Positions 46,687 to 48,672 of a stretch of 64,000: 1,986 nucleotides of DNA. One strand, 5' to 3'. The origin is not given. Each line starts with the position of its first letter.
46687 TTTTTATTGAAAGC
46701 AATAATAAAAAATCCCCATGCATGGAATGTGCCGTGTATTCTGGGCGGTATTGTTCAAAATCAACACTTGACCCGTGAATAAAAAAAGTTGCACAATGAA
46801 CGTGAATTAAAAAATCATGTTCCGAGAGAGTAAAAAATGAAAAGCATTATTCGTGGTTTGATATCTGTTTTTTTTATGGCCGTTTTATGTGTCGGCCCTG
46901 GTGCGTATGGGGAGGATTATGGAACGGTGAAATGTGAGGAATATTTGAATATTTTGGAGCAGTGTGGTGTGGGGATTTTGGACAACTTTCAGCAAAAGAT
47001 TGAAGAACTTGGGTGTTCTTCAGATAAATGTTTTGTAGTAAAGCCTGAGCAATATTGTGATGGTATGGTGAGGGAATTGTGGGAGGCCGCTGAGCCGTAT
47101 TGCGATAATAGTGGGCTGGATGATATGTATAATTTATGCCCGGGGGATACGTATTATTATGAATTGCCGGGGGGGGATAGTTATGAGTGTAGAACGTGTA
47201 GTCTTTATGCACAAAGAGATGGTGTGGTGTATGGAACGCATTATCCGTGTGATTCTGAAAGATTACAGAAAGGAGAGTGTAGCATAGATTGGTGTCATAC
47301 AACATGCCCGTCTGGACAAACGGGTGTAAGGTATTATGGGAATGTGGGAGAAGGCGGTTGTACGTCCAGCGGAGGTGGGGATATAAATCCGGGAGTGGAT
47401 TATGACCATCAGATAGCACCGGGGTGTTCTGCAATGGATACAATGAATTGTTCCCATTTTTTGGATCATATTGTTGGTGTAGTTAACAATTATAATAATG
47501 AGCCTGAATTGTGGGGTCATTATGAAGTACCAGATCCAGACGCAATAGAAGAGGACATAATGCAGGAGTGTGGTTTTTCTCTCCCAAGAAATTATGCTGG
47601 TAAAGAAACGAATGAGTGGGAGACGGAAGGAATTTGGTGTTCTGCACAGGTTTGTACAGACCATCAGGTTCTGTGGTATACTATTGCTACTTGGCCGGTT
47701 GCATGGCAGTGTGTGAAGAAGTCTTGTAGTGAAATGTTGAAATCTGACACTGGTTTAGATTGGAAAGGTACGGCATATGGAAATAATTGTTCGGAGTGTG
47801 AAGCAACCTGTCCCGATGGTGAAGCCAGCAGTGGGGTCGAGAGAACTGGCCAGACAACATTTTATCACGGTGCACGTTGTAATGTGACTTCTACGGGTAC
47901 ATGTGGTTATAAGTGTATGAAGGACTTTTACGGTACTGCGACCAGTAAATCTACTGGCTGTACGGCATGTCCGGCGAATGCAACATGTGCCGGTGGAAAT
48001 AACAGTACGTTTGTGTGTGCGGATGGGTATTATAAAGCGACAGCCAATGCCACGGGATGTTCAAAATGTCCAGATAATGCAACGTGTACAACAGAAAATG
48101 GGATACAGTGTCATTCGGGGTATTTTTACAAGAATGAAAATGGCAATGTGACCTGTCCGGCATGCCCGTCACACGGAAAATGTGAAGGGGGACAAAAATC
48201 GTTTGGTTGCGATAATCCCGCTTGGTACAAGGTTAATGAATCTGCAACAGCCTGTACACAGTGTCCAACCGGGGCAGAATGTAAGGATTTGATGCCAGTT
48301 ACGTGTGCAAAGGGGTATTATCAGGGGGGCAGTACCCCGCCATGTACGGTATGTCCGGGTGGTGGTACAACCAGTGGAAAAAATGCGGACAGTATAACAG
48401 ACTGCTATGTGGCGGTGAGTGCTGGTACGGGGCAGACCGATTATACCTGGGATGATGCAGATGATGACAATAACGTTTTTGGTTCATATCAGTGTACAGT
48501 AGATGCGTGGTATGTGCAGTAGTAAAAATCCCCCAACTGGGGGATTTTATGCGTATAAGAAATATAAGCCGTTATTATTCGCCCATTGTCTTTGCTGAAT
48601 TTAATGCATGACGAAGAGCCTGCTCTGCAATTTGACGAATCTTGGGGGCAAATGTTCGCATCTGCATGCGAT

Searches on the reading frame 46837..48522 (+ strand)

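Call 69: search_protein_families(library=pfam, proteins=[window:46837-48522:+], max_evalue=0.001)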
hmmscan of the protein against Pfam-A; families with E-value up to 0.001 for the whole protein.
window:46837-48522:+ (561 aa): 1 family
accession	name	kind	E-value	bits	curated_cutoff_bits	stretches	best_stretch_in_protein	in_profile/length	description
PF09402.16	MSC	-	5.3e-05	23.2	29.7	0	407-433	50-76/337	Man1-Src1p-C-terminal domain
